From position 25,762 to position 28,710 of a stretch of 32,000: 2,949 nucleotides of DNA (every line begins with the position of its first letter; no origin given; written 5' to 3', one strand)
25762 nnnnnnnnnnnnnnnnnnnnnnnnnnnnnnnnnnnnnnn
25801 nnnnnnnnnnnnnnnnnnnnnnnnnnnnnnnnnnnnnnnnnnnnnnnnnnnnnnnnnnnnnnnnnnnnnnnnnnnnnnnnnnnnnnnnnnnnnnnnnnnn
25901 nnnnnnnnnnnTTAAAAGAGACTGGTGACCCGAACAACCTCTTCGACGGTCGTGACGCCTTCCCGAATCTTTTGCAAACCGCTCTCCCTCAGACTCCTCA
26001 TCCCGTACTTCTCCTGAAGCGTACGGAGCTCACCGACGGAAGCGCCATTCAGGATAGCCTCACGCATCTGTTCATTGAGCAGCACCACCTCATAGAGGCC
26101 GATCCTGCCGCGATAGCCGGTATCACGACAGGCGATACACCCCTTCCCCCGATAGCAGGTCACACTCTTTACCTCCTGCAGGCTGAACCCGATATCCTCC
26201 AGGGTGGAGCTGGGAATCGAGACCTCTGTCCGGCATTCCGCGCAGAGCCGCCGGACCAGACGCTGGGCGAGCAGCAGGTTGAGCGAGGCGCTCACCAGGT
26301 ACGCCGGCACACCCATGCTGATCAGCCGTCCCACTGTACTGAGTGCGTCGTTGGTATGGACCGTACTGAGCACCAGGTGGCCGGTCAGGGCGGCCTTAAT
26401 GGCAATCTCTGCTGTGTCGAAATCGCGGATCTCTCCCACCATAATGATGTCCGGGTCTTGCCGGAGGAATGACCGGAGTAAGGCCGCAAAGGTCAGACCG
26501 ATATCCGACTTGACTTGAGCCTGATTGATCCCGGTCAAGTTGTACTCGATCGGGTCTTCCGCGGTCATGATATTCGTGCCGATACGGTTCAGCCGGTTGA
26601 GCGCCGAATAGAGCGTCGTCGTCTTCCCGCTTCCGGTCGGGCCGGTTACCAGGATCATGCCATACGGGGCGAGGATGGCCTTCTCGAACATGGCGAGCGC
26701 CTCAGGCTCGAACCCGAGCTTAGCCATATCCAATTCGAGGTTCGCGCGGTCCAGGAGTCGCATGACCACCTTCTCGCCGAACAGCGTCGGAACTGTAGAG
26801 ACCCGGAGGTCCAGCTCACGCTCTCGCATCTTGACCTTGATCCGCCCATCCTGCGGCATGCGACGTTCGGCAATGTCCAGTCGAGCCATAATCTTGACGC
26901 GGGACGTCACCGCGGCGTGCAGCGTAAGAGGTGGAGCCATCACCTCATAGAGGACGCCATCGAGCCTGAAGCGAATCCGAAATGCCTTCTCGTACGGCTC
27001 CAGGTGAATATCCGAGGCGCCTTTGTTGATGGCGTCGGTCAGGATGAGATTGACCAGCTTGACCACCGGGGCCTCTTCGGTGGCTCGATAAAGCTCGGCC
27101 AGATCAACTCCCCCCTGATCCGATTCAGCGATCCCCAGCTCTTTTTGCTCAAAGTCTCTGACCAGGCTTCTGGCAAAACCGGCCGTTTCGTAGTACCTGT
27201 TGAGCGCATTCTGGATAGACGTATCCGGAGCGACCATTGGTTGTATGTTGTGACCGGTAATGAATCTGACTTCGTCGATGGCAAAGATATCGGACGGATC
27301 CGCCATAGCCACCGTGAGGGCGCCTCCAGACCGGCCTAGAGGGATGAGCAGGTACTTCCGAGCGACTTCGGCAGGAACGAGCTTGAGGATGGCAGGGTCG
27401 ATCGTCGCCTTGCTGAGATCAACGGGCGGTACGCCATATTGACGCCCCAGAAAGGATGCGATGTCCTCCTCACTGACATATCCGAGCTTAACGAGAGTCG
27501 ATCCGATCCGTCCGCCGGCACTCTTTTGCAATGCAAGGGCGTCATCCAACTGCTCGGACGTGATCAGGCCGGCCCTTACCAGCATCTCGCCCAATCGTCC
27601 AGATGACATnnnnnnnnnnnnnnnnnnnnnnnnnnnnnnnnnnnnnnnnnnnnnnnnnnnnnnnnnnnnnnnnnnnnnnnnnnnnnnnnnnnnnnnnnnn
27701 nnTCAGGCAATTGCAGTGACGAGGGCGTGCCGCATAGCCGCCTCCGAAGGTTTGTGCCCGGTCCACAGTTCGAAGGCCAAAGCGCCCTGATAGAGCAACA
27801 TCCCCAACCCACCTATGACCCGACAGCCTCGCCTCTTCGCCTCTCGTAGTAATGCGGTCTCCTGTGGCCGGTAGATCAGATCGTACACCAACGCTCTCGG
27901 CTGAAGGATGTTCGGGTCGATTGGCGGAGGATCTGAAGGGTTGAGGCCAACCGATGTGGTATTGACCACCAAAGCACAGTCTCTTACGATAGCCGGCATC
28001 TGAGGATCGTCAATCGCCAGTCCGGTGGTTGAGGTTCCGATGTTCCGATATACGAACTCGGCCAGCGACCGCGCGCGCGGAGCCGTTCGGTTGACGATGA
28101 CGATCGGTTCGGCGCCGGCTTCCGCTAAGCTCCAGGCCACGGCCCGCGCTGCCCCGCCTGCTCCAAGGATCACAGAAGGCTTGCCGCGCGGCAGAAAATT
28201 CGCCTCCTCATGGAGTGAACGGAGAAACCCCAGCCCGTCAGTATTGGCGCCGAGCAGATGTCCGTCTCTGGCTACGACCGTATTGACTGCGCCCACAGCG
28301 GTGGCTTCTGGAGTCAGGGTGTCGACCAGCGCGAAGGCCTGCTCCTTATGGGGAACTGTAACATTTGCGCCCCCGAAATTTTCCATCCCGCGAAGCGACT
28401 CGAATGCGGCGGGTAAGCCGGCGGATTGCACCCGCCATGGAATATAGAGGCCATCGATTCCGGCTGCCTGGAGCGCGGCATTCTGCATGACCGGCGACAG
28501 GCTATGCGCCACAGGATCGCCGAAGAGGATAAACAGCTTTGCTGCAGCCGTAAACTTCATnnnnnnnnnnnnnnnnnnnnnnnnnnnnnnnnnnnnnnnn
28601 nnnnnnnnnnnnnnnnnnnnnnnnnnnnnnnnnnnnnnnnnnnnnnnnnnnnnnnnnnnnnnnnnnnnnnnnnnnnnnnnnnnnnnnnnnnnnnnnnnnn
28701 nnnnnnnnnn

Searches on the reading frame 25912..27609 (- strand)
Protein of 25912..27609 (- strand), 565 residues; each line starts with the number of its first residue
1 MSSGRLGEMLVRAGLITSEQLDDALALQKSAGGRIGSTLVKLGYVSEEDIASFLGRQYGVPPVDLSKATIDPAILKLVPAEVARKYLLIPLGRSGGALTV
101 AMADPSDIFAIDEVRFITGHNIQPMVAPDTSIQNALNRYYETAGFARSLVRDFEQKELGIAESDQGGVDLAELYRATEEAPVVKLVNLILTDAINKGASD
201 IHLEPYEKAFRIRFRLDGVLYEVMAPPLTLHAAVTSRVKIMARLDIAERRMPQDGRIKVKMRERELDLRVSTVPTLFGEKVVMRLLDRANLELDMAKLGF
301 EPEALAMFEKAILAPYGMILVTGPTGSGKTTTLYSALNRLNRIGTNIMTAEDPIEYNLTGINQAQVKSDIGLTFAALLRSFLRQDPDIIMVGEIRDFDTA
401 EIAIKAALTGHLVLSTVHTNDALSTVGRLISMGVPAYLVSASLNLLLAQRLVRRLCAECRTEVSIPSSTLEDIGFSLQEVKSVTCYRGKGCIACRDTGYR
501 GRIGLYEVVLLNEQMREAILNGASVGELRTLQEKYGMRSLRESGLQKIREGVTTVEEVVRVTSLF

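Call 9: search_protein_families(library=ncbifam, proteins=[window:25912-27609:-])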
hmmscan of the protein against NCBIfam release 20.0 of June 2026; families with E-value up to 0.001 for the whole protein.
window:25912-27609:- (565 aa): 21 families
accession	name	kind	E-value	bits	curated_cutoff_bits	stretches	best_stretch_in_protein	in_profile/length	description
TIGR02538.1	type_IV_pilB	equivalog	5.3e-224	745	675.65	1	6-563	2-563/564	type IV-A pilus assembly ATPase PilB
TIGR02533.1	type_II_gspE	equivalog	5.8e-188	625.5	630.25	1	77-562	3-486/486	type II secretion system ATPase GspE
NF007755.0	PRK10436.1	equivalog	1.6e-147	492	617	1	82-562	13-459/465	type II secretion system protein GspE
NF053534.1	T4PilAsmATPsTfpB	equivalog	4e-146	487.8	850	1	49-562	67-582/584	type IV pilus assembly ATPase TfpB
NF041000.1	ATPase_ComGA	equivalog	1.1e-74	250.8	300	1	189-453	3-266/267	competence type IV pilus ATPase ComGA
TIGR01420.1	pilT_fam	subfamily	2.3e-52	178.3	319.1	1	188-455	4-271/343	PilT/PilU family type 4a pilus ATPase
TIGR02525.1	plasmid_TraJ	equivalog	1.5e-24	86.7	368.3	1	294-438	131-278/372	plasmid transfer ATPase TraJ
NF053729.1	c-di-GMP_motif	domain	2.4e-21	75.2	38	1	5-57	1-53/53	cyclic di-GMP-binding domain-containing protein, MshE-related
TIGR02524.1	dot_icm_DotB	equivalog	8.5e-19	68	463.3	1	311-432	129-259/358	Dot/Icm type IV secretion system ATPase DotB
NF058587.1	archaellum_moto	equivalog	1.2e-17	63.9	550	1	318-456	277-421/527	archaellum flagellar ATPase motor FlaI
NF008411.1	PRK11234.1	equivalog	2.7e-16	59.1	1170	1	5-143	483-620/723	cyclic di-3',5'-guanylate-activated glycosyltransferase NfrB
NF012033.0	PRK15489.1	equivalog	1.4e-15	56.5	537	1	4-142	491-629/703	glycosyl transferase family protein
TIGR02782.1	TrbB_P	equivalog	2.1e-15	56.8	304.55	1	308-429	129-252/303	P-type conjugative transfer ATPase TrbB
TIGR03819.1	heli_sec_ATPase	hypoth_equivalog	9.2e-13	48.1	373.15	1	274-447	135-315/340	TadA family conjugal transfer-associated ATPase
NF010469.0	PRK13894.1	subfamily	1.6e-12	47.4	508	1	316-431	149-266/320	conjugal transfer ATPase TrbB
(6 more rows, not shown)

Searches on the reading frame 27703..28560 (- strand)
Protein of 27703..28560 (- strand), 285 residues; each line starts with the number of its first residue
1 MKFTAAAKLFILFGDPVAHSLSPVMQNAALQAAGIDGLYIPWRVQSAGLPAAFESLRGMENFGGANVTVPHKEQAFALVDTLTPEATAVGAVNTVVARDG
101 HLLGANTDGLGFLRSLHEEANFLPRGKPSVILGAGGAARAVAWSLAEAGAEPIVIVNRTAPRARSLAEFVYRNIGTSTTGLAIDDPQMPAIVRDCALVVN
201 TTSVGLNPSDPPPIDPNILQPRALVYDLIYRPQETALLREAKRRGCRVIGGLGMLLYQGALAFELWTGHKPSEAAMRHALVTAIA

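Call 9: search_protein_families(library=ncbifam, proteins=[window:27703-28560:-])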
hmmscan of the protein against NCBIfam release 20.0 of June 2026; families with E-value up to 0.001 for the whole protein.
window:27703-28560:- (285 aa): 19 families
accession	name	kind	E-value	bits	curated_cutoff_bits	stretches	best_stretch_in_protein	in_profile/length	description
NF001319.0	PRK00258.3-3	equivalog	1.1e-74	250.9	252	1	5-283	4-273/279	shikimate dehydrogenase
NF001312.0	PRK00258.1-4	equivalog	1.2e-74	251.1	295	1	8-281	10-279/285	shikimate dehydrogenase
TIGR00507.1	aroE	equivalog_domain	3.4e-74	249.4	200.2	1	9-283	2-268/270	shikimate dehydrogenase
NF001314.0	PRK00258.2-2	equivalog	3.6e-69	233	248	1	3-283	3-287/290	shikimate dehydrogenase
NF001310.0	PRK00258.1-2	equivalog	3.7e-62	210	221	1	8-280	3-272/279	shikimate dehydrogenase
NF009200.0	PRK12548.1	subfamily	2.7e-61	207.5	432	1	5-270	7-277/289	shikimate dehydrogenase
NF001315.0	PRK00258.2-4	equivalog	8.7e-60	202.3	413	1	2-279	2-278/284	shikimate dehydrogenase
NF001313.0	PRK00258.2-1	equivalog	4.2e-57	193.9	431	1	5-272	7-278/290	shikimate dehydrogenase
NF009201.0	PRK12549.1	subfamily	1.1e-55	188.8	235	1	9-280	9-280/286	shikimate dehydrogenase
NF001316.0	PRK00258.2-5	equivalog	2.7e-53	180.9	247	1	8-278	2-255/263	shikimate dehydrogenase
NF001311.0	PRK00258.1-3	equivalog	3.6e-52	177.3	235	1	12-284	10-273/279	shikimate dehydrogenase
NF001322.0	PRK00258.3-6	equivalog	1.1e-51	175.8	285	1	6-284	4-267/272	shikimate dehydrogenase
NF009390.0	PRK12749.1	equivalog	1.4e-50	172.3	349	1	1-270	1-274/288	quinate/shikimate dehydrogenase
TIGR01809.1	Shik-DH-AROM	equivalog_domain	1.6e-39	135.8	196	1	8-280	6-282/282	shikimate dehydrogenase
NF010631.0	PRK14027.1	equivalog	3.9e-33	115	515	1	11-281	8-281/283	quinate/shikimate dehydrogenase (NAD+)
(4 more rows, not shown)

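Call 26: find_encoding_contigs(protein=window:27703-28560:-, flank=4000, max_places=10)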
Protein window:27703-28560:- (285 aa): 15 contigs read that carry it; 10 places shown.
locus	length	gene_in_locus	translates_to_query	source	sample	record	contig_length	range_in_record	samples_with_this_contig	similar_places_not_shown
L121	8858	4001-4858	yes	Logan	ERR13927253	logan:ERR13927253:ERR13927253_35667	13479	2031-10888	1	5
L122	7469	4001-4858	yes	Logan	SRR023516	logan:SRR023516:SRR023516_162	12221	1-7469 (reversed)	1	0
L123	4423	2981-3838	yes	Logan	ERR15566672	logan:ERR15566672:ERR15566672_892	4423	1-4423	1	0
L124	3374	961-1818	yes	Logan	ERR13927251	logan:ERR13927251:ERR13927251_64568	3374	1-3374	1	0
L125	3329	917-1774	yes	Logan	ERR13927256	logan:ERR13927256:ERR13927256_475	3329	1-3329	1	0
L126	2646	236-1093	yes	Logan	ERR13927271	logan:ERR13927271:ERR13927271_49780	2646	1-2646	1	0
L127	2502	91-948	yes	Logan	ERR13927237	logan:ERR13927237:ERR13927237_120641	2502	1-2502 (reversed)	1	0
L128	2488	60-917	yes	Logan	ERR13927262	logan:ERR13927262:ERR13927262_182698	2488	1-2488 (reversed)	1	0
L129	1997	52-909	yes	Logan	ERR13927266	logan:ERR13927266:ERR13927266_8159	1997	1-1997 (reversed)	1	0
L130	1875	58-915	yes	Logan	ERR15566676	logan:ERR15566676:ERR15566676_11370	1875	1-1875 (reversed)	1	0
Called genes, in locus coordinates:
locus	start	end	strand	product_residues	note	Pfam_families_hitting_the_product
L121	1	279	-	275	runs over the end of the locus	PF12697:Abhydrolase_6, PF00561:Abhydrolase_1, PF12146:Hydrolase_4, PF20434:BD-FAE (faint), PF00326:Peptidase_S9 (weak)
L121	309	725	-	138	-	PF03653:UPF0093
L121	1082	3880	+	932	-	PF03710:GlnE, PF03445:DUF294 (weak), PF08335:GlnD_UR_UTase, PF01842:ACT (faint), PF27444:GlnD_3rd, PF01966:HD, PF24931:ACT_ACR9_3rd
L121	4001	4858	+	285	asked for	PF08501:Shikimate_dh_N, PF01488:Shikimate_DH (weak), PF18317:SDH_C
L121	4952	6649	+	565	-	PF05157:MshEN, PF00437:T2SSE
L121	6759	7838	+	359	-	PF00437:T2SSE, PF13401:AAA_22 (weak)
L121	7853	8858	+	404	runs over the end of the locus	PF28597:T2SSF_N, PF00482:T2SSF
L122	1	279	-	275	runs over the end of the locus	PF12697:Abhydrolase_6, PF00561:Abhydrolase_1, PF12146:Hydrolase_4, PF20434:BD-FAE (faint), PF00326:Peptidase_S9 (weak)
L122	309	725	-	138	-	PF03653:UPF0093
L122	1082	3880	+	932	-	PF03710:GlnE, PF03445:DUF294 (weak), PF08335:GlnD_UR_UTase, PF01842:ACT (faint), PF27444:GlnD_3rd, PF01966:HD, PF24931:ACT_ACR9_3rd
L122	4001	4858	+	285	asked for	PF08501:Shikimate_dh_N, PF01488:Shikimate_DH (weak), PF18317:SDH_C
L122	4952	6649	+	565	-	PF05157:MshEN, PF00437:T2SSE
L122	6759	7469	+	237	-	?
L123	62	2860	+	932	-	PF03710:GlnE, PF03445:DUF294 (weak), PF08335:GlnD_UR_UTase, PF01842:ACT (faint), PF27444:GlnD_3rd, PF01966:HD, PF24931:ACT_ACR9_3rd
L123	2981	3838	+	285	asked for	PF08501:Shikimate_dh_N, PF01488:Shikimate_DH (weak), PF18317:SDH_C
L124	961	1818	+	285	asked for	PF08501:Shikimate_dh_N, PF01488:Shikimate_DH (weak), PF18317:SDH_C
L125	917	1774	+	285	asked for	PF08501:Shikimate_dh_N, PF01488:Shikimate_DH (weak), PF18317:SDH_C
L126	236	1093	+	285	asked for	PF08501:Shikimate_dh_N, PF01488:Shikimate_DH (weak), PF18317:SDH_C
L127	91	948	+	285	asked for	PF08501:Shikimate_dh_N, PF01488:Shikimate_DH (weak), PF18317:SDH_C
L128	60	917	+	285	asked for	PF08501:Shikimate_dh_N, PF01488:Shikimate_DH (weak), PF18317:SDH_C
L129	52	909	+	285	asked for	PF08501:Shikimate_dh_N, PF01488:Shikimate_DH (weak), PF18317:SDH_C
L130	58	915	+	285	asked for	PF08501:Shikimate_dh_N, PF01488:Shikimate_DH (weak), PF18317:SDH_C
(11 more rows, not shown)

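Call 27: find_homologous_proteins(query=window:27703-28560:-, max_evalue=1e-60)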
Query window:27703-28560:- (285 aa): 570 proteins with E <= 1e-60 among 8000 candidates; the best 120 are listed.
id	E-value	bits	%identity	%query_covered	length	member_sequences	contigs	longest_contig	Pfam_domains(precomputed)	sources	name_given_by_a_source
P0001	1.1e-183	627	100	100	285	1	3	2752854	PF08501.17,PF18317.7,PF01488.27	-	-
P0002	2.0e-169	580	93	100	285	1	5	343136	PF08501.17,PF18317.7,PF01488.27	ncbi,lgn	-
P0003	6.0e-169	579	93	100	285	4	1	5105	PF08501.17,PF18317.7,PF01488.27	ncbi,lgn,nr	ncbi:MAG TPA: shikimate dehydrogenase [Patescibacteria group bacterium]|nr:shikimate dehydrogenase [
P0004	2.1e-165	567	90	100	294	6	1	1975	PF08501.17,PF18317.7,PF01488.27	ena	-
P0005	8.0e-165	565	91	100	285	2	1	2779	PF08501.17,PF18317.7,PF01488.27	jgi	jgi:shikimate dehydrogenase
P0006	7.5e-163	559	89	100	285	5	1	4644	PF08501.17,PF18317.7,PF01488.27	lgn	-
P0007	3.1e-159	547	88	100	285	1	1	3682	PF08501.17,PF18317.7,PF01488.27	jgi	jgi:shikimate dehydrogenase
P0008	2.0e-158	544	86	100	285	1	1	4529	PF08501.17,PF18317.7,PF01488.27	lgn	-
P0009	1.5e-155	535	86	100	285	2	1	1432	PF08501.17,PF18317.7,PF01488.27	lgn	-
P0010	6.5e-153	526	84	100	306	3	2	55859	PF08501.17,PF18317.7,PF01488.27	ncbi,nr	ncbi:MAG: shikimate dehydrogenase [candidate division NC10 bacterium]|nr:shikimate dehydrogenase [ca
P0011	2.6e-152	524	84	100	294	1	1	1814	PF08501.17,PF18317.7,PF01488.27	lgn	-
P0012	3.0e-150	517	83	100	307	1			PF08501.17,PF18317.7,PF01488.27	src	-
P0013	1.1e-147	509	82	100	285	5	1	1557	PF08501.17,PF18317.7,PF01488.27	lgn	-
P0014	1.9e-147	508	81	100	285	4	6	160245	PF08501.17,PF18317.7,PF01488.27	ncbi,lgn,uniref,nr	ncbi:shikimate dehydrogenase [Candidatus Methylomirabilis lanthanidiphila]|uniref:Shikimate dehydrog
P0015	2.0e-147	508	82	100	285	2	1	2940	PF08501.17,PF18317.7,PF01488.27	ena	-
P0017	1.6e-146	505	83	100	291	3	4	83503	PF08501.17,PF18317.7,PF03435.25,PF03807.24,PF01488.27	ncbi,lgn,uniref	ncbi:shikimate dehydrogenase [Candidatus Methylomirabilis sp.]|uniref:shikimate dehydrogenase n=1 Ta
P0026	1.4e-141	489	80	100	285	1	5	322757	PF08501.17,PF18317.7,PF01488.27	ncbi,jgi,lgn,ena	-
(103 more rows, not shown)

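Call 28: find_encoding_contigs(protein=P0002, flank=8500, max_places=1)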
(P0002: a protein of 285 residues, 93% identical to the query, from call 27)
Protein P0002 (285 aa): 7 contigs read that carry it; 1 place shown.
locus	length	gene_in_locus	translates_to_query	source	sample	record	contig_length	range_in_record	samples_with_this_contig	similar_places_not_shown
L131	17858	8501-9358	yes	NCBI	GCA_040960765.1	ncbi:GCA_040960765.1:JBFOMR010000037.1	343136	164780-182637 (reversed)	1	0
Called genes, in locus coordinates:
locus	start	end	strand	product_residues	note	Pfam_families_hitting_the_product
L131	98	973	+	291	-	PF01903:CbiX, PF14803:Zn_ribbon_Nudix (weak), PF00293:NUDIX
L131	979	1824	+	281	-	PF00226:DnaJ, PF01556:DnaJ_C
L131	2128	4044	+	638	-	PF08376:NIT, PF00512:HisKA, PF02518:HATPase_c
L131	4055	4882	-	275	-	PF00561:Abhydrolase_1, PF05677:DUF818 (weak), PF12146:Hydrolase_4, PF12697:Abhydrolase_6, PF20434:BD-FAE (faint), PF00326:Peptidase_S9, PF01738:DLH (weak), PF12146:Hydrolase_4 (weak)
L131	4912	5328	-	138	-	PF03653:UPF0093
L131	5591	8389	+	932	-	PF03710:GlnE (weak), PF03445:DUF294 (weak), PF08335:GlnD_UR_UTase, PF01842:ACT (faint), PF27444:GlnD_3rd, PF01966:HD, PF24931:ACT_ACR9_3rd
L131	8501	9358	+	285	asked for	PF08501:Shikimate_dh_N, PF01488:Shikimate_DH (weak), PF18317:SDH_C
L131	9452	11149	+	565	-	PF05157:MshEN, PF00437:T2SSE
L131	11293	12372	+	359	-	PF00437:T2SSE, PF13191:AAA_16 (faint), PF13401:AAA_22 (weak)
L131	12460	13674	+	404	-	PF28597:T2SSF_N, PF00482:T2SSF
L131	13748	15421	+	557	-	PF25323:6TM_PilS, PF00989:PAS, PF08448:PAS_4, PF13426:PAS_9, PF00512:HisKA, PF02518:HATPase_c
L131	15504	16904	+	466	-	PF00072:Response_reg, PF00158:Sigma54_activat, PF14532:Sigma54_activ_2, PF07728:AAA_5 (faint), PF25601:AAA_lid_14, PF02954:HTH_8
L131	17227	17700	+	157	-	PF07963:N_methyl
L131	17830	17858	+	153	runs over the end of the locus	PF07963:N_methyl, PF12019:GspH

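Call 29: find_encoding_contigs(protein=P0014, flank=8500, max_places=1)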
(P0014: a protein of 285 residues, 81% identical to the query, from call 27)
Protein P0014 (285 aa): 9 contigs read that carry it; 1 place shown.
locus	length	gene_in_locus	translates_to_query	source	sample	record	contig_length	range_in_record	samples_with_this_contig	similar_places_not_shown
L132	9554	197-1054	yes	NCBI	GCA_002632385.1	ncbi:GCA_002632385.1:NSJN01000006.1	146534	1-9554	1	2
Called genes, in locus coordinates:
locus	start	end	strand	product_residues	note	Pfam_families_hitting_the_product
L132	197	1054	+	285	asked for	PF08501:Shikimate_dh_N, PF01488:Shikimate_DH, PF18317:SDH_C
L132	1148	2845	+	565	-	PF05157:MshEN, PF00437:T2SSE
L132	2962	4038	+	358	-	PF00437:T2SSE, PF13191:AAA_16 (faint), PF13401:AAA_22 (weak)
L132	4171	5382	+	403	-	PF28597:T2SSF_N, PF00482:T2SSF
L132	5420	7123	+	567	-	PF25323:6TM_PilS, PF00989:PAS (weak), PF13188:PAS_8 (faint), PF08448:PAS_4, PF13426:PAS_9, PF00512:HisKA, PF02518:HATPase_c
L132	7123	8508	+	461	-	PF00072:Response_reg, PF00158:Sigma54_activat, PF14532:Sigma54_activ_2, PF07728:AAA_5 (weak), PF25601:AAA_lid_14, PF02954:HTH_8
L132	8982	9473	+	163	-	PF07963:N_methyl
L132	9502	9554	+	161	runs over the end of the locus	PF12019:GspH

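Call 30: find_encoding_contigs(protein=P0017, flank=8500, max_places=1)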
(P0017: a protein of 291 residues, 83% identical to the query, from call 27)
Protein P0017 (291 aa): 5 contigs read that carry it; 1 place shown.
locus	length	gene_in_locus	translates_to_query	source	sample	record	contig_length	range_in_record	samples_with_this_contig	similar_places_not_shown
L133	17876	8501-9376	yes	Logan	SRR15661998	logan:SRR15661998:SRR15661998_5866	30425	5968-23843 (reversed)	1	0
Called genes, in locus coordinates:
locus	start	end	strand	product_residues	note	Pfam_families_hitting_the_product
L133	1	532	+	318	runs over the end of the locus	PF01903:CbiX, PF00293:NUDIX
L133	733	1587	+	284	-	PF00226:DnaJ, PF01556:DnaJ_C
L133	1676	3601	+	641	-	PF08376:NIT, PF00512:HisKA, PF02518:HATPase_c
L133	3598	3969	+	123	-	PF00072:Response_reg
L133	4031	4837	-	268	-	PF20434:BD-FAE (faint), PF00561:Abhydrolase_1, PF12146:Hydrolase_4, PF12697:Abhydrolase_6, PF00326:Peptidase_S9, PF01738:DLH (weak), PF12146:Hydrolase_4 (weak)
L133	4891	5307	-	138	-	PF03653:UPF0093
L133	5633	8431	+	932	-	PF03710:GlnE, PF03445:DUF294, PF08335:GlnD_UR_UTase, PF27444:GlnD_3rd, PF01966:HD (weak), PF01842:ACT (faint), PF24931:ACT_ACR9_3rd, PF26956:ACT_ACR_D1 (faint)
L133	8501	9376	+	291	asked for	PF08501:Shikimate_dh_N, PF01488:Shikimate_DH, PF03807:F420_oxidored (faint), PF03435:Sacchrp_dh_NADP (faint), PF18317:SDH_C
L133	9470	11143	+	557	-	PF05157:MshEN, PF00437:T2SSE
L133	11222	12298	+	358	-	PF00437:T2SSE, PF13401:AAA_22 (weak)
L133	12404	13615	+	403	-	PF28597:T2SSF_N, PF00482:T2SSF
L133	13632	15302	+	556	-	PF25323:6TM_PilS, PF00989:PAS, PF08448:PAS_4, PF13188:PAS_8 (weak), PF13426:PAS_9, PF00512:HisKA, PF02518:HATPase_c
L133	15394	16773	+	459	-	PF00072:Response_reg, PF00158:Sigma54_activat, PF14532:Sigma54_activ_2, PF07728:AAA_5 (weak), PF25601:AAA_lid_14, PF02954:HTH_8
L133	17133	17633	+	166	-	PF07963:N_methyl (weak)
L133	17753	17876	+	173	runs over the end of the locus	PF12019:GspH (weak)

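Call 31: find_encoding_contigs(protein=P0026, flank=8500, max_places=1)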
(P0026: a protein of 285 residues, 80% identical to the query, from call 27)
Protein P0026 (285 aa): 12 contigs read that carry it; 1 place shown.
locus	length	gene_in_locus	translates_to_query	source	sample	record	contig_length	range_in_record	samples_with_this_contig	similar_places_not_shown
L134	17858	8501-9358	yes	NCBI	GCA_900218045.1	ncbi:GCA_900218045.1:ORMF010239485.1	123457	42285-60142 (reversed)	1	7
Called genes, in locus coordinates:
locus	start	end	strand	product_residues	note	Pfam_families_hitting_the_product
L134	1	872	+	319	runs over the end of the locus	PF01903:CbiX, PF14803:Zn_ribbon_Nudix (weak), PF00293:NUDIX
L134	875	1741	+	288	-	PF00226:DnaJ, PF01556:DnaJ_C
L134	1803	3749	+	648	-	PF08376:NIT, PF00512:HisKA, PF02518:HATPase_c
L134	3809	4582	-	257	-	PF20434:BD-FAE (faint), PF00561:Abhydrolase_1 (weak), PF12146:Hydrolase_4, PF12697:Abhydrolase_6 (weak), PF20408:Abhydrolase_11 (weak), PF00326:Peptidase_S9, PF01738:DLH (weak), PF12146:Hydrolase_4 (weak)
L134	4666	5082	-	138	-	PF03653:UPF0093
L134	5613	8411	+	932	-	PF03445:DUF294 (weak), PF08335:GlnD_UR_UTase, PF27444:GlnD_3rd, PF01966:HD (weak), PF01842:ACT (faint), PF24931:ACT_ACR9_3rd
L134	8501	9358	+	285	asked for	PF08501:Shikimate_dh_N, PF01488:Shikimate_DH, PF18317:SDH_C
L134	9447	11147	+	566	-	PF05157:MshEN, PF00437:T2SSE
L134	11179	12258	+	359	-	PF00437:T2SSE, PF13401:AAA_22 (faint)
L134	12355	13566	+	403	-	PF28597:T2SSF_N, PF00482:T2SSF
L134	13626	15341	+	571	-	PF25323:6TM_PilS, PF00989:PAS, PF13188:PAS_8 (weak), PF08448:PAS_4, PF13426:PAS_9, PF00512:HisKA, PF02518:HATPase_c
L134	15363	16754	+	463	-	PF00072:Response_reg, PF00158:Sigma54_activat, PF14532:Sigma54_activ_2, PF07728:AAA_5 (weak), PF25601:AAA_lid_14, PF02954:HTH_8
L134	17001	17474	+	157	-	PF07963:N_methyl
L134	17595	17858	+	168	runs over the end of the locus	PF07963:N_methyl, PF12019:GspH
